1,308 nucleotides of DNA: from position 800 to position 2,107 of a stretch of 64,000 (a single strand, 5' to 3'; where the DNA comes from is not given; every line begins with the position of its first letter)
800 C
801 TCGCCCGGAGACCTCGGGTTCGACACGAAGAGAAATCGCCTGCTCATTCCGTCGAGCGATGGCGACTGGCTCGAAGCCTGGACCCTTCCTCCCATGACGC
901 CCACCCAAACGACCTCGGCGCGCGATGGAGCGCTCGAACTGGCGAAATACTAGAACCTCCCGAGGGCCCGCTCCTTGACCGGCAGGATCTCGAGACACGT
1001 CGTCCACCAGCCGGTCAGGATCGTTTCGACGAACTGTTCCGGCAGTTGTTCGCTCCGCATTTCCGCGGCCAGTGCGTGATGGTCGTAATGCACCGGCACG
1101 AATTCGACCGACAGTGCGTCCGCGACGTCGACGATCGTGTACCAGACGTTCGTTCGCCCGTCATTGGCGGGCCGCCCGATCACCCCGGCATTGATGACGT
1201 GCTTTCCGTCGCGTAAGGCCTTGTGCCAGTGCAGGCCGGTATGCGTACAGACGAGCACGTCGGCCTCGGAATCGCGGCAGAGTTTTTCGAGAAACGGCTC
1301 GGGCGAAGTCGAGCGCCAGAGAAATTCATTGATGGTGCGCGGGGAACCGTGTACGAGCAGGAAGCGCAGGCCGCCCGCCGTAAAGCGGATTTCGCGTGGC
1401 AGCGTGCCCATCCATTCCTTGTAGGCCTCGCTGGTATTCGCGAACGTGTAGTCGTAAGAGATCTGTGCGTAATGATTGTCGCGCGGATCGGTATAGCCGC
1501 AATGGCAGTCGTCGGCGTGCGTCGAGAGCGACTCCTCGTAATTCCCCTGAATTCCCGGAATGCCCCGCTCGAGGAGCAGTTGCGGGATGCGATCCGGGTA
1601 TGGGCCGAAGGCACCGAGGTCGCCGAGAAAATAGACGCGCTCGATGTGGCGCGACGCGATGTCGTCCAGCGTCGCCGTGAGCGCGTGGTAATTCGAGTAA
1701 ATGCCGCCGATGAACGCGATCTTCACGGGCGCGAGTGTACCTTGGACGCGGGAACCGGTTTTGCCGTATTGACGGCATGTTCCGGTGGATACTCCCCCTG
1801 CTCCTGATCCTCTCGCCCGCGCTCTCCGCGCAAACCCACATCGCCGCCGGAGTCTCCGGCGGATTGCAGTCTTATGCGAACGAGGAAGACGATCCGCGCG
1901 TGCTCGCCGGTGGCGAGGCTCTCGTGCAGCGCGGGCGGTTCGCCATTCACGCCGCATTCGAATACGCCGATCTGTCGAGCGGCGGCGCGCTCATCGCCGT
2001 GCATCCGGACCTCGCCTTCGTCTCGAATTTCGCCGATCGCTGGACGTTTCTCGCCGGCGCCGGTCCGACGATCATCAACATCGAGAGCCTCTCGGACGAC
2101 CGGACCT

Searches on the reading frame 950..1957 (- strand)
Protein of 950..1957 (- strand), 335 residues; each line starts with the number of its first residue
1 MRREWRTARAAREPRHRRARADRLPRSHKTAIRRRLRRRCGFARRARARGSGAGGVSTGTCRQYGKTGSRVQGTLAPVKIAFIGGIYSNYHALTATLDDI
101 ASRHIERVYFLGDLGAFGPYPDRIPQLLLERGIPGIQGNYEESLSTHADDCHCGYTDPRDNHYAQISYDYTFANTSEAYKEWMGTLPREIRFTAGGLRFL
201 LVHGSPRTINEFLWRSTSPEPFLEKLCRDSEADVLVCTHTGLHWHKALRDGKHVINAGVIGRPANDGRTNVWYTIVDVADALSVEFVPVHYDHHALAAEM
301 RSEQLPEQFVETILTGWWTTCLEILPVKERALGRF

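Call 16: search_protein_families(library=pfam, proteins=[window:950-1957:-], max_evalue=0.001)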
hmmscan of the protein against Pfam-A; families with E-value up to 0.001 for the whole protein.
window:950-1957:- (335 aa): 2 families
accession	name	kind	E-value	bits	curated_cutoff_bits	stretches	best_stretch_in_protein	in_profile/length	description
PF12850.12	Metallophos_2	-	2.9e-09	37.5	27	1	80-277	3-150/154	Calcineurin-like phosphoesterase superfamily domain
PF00149.33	Metallophos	-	3e-06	28.3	21.5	1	79-243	2-159/191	Calcineurin-like phosphoesterase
